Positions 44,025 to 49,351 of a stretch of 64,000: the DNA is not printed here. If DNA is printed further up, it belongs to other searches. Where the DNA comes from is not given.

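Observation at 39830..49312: Two paralogous giant secreted repeat proteins bracket an atypical receiver protein and a sensor-like membrane protein: a candidate uncharacterised surface-protein module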

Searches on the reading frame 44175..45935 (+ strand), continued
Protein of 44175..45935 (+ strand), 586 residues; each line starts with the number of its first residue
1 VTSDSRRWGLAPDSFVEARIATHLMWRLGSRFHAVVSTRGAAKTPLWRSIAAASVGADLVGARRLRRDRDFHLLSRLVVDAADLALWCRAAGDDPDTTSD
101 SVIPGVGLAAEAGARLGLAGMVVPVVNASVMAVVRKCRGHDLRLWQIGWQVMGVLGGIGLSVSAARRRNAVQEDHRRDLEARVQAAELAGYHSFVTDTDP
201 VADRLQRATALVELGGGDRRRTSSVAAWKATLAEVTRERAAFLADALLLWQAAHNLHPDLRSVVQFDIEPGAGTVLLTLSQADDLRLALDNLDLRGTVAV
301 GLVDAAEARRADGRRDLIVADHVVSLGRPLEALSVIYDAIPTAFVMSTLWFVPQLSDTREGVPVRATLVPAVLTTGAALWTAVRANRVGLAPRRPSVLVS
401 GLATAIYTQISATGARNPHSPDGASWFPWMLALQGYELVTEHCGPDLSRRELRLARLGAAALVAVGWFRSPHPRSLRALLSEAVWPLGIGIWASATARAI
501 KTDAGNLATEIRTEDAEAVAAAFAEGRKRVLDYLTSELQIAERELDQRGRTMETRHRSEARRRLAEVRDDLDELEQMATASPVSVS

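Call 59: search_protein_families(library=ncbifam, proteins=[L002:7034-8422:+, L001:3595-4770:+, L012:9022-10155:+, L009:4243-6366:+, P0220, L002:12706-13356:-], max_evalue=0.001)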
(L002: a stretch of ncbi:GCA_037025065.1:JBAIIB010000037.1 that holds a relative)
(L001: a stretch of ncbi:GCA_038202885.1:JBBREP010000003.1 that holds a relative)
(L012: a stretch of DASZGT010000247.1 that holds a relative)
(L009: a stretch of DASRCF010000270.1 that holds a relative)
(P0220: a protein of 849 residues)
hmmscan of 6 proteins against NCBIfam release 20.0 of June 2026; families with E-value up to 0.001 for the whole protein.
L002:7034-8422:+ (462 aa): 0 families

L001:3595-4770:+ (391 aa): 0 families

L012:9022-10155:+ (377 aa): 0 families

L009:4243-6366:+ (707 aa): 0 families

P0220 (849 aa): 1 family
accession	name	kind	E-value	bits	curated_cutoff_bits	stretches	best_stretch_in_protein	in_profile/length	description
TIGR03920.1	T7SS_EccD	equivalog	1e-11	44.4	94.95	1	424-835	1-448/455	type VII secretion integral membrane protein EccD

L002:12706-13356:- (216 aa): 14 families
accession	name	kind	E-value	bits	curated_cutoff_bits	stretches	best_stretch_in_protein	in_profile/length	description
NF041733.1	resp_reg_CseB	equivalog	1.6e-11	44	350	1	23-190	38-219/228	two-component system response regulator CseB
NF040689.1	MtrAB_MtrA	equivalog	2.5e-07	30.3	300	1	19-182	32-198/219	MtrAB system response regulator MtrA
TIGR02154.1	PhoB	equivalog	6e-07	29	296.2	1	8-200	25-225/226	phosphate regulon transcriptional regulator PhoB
NF008296.0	PRK11083.1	equivalog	1.6e-06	27.7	273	1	20-166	38-186/228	two-component system response regulator CreB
NF007982.1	PRK10710.1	equivalog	2.3e-06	27.3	380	1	19-162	41-184/235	envelope stress response regulator BaeR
NF007820.0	PRK10529.1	equivalog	4.2e-06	26.3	325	1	46-187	64-208/225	two-component system response regulator KdpE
NF033118.1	vanR-O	exception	4.7e-06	26.2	505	1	17-199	35-219/233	vancomycin resistance response regulator transcription factor VanR-O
NF008078.0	PRK10816.1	equivalog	1.1e-05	25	336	1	40-188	56-207/223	two-component system response regulator PhoP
NF041734.1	resp_reg_RppA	equivalog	1.3e-05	24.6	250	1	52-200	72-227/229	two-component system response regulator RppA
NF045944.1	ResRegRpaBCyano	equivalog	2.2e-05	24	330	1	6-185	18-210/229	response regulator transcription factor RpaB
NF005568.0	PRK07239.1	equivalog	2.4e-05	23.4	273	1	118-200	290-371/381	uroporphyrinogen-III synthase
NF045991.1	RespRegCtrARhodob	equivalog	5.4e-05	23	350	1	67-183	87-202/224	response regulator transcription factor CtrA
NF008034.0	PRK10766.1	equivalog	0.00014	21.5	275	1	45-184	63-213/231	two-component system response regulator TorR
NF008199.0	PRK10955.1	equivalog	0.00027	20.9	341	1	16-163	32-187/232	envelope stress response regulator transcription factor CpxR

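Call 69: list_cluster_members(proteins=[P0197, P0200, P0204, P0215, P0238, P0263, P0299, P0323, P0330, P0336])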
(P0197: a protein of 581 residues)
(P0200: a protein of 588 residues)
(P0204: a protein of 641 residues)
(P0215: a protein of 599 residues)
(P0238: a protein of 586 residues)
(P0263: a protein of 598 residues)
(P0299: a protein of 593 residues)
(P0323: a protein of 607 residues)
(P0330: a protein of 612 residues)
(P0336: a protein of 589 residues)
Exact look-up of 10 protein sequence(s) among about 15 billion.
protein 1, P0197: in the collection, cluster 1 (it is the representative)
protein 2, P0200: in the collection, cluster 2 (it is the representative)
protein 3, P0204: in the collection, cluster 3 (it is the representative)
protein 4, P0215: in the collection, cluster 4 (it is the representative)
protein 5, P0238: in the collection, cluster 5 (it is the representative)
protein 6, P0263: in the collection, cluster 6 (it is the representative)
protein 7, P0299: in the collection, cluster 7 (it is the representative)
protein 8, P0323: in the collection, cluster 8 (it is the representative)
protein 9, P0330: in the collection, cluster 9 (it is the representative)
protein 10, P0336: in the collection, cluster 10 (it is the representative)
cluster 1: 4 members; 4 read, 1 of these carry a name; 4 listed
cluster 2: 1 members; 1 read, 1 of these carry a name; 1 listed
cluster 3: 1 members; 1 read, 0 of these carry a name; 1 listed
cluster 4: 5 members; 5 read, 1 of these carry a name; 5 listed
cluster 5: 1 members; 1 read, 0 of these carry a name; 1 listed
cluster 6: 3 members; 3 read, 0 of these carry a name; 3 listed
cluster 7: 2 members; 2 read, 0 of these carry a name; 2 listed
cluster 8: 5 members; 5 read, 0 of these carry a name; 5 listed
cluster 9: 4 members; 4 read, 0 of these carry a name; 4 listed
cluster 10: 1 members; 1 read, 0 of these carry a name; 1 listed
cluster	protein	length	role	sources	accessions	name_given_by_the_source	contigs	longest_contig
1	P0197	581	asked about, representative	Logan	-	-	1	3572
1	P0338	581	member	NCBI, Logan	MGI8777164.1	MAG: hypothetical protein ACR2LJ_07180 [Acidimicrobiales bacterium]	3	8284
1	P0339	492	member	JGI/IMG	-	-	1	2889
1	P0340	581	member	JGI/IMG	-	-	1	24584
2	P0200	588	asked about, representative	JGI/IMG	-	hypothetical protein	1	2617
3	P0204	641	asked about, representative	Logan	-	-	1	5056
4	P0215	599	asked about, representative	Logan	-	-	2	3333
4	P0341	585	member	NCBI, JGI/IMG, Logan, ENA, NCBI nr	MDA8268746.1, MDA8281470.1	MAG: hypothetical protein M0Z63_13845 [Actinomycetota bacterium] | hypothetical protein | hypothetical protein [Actinomycetota bacterium]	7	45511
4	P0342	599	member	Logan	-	-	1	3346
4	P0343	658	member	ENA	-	-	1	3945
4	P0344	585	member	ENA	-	-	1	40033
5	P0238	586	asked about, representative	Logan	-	-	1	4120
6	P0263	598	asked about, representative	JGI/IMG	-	-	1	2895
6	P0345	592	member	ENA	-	-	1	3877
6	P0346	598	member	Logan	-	-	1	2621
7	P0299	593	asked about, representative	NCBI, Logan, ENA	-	-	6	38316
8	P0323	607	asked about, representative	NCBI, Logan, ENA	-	-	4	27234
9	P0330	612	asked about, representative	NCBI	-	-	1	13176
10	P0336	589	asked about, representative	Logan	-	-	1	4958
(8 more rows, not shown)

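Call 70: find_encoding_contigs(protein=P0299, flank=8000, max_places=1)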
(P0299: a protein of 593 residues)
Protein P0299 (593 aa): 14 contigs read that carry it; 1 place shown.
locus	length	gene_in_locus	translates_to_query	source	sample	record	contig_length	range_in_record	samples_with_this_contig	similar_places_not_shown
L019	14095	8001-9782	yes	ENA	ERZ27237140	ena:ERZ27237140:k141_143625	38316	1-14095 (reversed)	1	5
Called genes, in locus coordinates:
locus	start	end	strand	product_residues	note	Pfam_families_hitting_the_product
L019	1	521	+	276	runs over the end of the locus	PF00296:Bac_luciferase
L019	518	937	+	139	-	PF01243:PNPOx_N, PF12900:Pyridox_ox_2 (weak)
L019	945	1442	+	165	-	PF10604:Polyketide_cyc2, PF03364:Polyketide_cyc (weak)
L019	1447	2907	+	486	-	PF01565:FAD_binding_4, PF02913:FAD-oxidase_C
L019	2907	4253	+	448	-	PF01565:FAD_binding_4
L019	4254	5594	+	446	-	PF13187:Fer4_9 (faint), PF00037:Fer4 (faint), PF12797:Fer4_2 (faint), PF12838:Fer4_7, PF13183:Fer4_8, PF13484:Fer4_16 (weak), PF13534:Fer4_17, PF02754:CCG, +3 more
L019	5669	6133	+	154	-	PF00903:Glyoxalase (weak)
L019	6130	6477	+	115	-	PF12840:HTH_20, PF01022:HTH_5, PF12802:MarR_2 (weak), PF01047:MarR (weak)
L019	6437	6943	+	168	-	PF08327:AHSA1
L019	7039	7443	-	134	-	PF03625:DUF302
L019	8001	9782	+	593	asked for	-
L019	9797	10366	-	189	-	-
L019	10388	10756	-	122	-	PF03773:ArsP_1 (weak)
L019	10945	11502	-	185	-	PF07929:PRiA4_ORF3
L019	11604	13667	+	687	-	PF00732:GMC_oxred_N, PF05199:GMC_oxred_C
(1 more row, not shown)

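Call 71: find_encoding_contigs(protein=P0323, flank=8000, max_places=1)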
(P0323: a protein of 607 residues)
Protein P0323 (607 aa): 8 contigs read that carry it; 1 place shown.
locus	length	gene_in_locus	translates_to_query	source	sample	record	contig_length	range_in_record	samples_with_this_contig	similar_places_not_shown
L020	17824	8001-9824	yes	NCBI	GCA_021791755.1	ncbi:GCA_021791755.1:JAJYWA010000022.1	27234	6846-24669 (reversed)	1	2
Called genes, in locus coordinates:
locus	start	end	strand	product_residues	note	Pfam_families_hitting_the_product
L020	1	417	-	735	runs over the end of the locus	PF00717:Peptidase_S24, PF17231:DUF5305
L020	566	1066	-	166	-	-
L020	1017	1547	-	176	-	-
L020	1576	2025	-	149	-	-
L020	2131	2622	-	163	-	-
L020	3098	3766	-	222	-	PF08281:Sigma70_r4_2 (weak), PF00196:GerE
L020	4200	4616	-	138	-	-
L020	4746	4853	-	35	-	-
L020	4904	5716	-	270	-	PF08281:Sigma70_r4_2 (weak), PF00196:GerE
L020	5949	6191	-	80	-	-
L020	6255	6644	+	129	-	PF01850:PIN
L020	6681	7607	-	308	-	PF08281:Sigma70_r4_2 (faint), PF00196:GerE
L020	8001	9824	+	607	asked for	-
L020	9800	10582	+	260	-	PF00072:Response_reg (weak)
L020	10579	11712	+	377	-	PF06559:DCD_N, PF22769:DCD, PF22569:DCD_C, PF22769:DCD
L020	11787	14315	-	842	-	PF08335:GlnD_UR_UTase (weak), PF01966:HD, PF01842:ACT (faint)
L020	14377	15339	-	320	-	PF01828:Peptidase_A4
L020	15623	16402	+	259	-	PF00561:Abhydrolase_1, PF12697:Abhydrolase_6, PF12146:Hydrolase_4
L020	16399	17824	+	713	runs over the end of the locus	-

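Call 72: find_encoding_contigs(protein=P0341, flank=8000, max_places=1)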
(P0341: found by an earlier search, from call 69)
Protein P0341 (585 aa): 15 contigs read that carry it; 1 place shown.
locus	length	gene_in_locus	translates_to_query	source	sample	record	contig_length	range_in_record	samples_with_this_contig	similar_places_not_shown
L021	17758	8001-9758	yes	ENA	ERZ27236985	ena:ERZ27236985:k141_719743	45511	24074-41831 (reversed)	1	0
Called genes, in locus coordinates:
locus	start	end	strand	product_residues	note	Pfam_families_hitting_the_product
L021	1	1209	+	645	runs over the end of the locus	PF02129:Peptidase_S15, PF00326:Peptidase_S9 (faint), PF08530:PepX_C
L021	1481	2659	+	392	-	-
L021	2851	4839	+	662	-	PF02770:Acyl-CoA_dh_M, PF00441:Acyl-CoA_dh_1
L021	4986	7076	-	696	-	-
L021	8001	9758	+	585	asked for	-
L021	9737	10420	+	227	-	-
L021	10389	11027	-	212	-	-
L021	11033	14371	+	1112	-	PF05257:CHAP, PF01436:NHL (faint), PF08450:SGL (faint), PF24684:Vgb_lyase, PF00041:fn3, PF16656:Pur_ac_phosph_N (weak)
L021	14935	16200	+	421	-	PF03583:LIP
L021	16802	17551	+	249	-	-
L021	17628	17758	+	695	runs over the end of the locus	PF13385:Laminin_G_3, PF02210:Laminin_G_2 (faint), PF13385:Laminin_G_3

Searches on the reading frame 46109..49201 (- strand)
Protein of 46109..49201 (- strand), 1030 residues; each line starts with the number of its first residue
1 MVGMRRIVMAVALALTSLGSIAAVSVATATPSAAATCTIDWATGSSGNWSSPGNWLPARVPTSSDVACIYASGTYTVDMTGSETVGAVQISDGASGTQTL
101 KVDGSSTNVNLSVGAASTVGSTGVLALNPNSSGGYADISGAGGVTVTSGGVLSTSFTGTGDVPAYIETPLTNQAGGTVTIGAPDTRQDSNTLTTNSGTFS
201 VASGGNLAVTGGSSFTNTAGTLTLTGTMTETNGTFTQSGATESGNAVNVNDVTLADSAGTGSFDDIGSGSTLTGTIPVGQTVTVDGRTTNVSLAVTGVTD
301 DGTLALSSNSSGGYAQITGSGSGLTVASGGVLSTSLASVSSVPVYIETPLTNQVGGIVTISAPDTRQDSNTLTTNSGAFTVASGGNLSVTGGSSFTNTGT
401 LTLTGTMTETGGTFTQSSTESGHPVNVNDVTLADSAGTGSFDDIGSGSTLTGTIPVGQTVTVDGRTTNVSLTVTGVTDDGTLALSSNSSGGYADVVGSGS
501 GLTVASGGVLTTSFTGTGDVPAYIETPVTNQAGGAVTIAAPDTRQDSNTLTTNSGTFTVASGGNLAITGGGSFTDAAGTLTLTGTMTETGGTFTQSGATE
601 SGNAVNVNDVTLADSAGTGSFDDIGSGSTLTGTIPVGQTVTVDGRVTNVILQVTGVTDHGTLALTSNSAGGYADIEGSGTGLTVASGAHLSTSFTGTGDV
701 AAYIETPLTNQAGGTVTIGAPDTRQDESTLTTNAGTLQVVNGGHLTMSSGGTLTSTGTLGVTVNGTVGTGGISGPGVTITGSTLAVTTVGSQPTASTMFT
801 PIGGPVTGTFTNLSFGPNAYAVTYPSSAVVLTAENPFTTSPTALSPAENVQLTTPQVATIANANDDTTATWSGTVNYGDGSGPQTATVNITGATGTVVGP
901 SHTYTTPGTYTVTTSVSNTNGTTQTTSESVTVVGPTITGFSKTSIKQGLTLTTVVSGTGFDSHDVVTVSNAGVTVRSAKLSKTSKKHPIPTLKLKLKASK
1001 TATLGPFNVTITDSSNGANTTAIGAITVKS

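Call 3: search_protein_families(library=pfam, proteins=[window:46109-49201:-], max_evalue=0.1)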
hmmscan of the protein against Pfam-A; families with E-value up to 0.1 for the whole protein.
window:46109-49201:- (1030 aa): 3 families
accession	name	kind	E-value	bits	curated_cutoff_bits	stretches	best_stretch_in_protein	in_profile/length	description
PF18911.6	PKD_4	-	5.8e-07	29.9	27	1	849-930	13-82/85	PKD domain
PF00801.26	PKD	-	4.6e-06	27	23.5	1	838-928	5-77/80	PKD domain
PF08239.17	SH3_3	-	0.028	15.1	27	0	268-290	11-33/54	Bacterial SH3 domain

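Call 4: search_protein_families(library=ncbifam, proteins=[window:46109-49201:-], max_evalue=0.1)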
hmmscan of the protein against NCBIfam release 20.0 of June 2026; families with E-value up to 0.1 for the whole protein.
window:46109-49201:- (1030 aa): 0 families
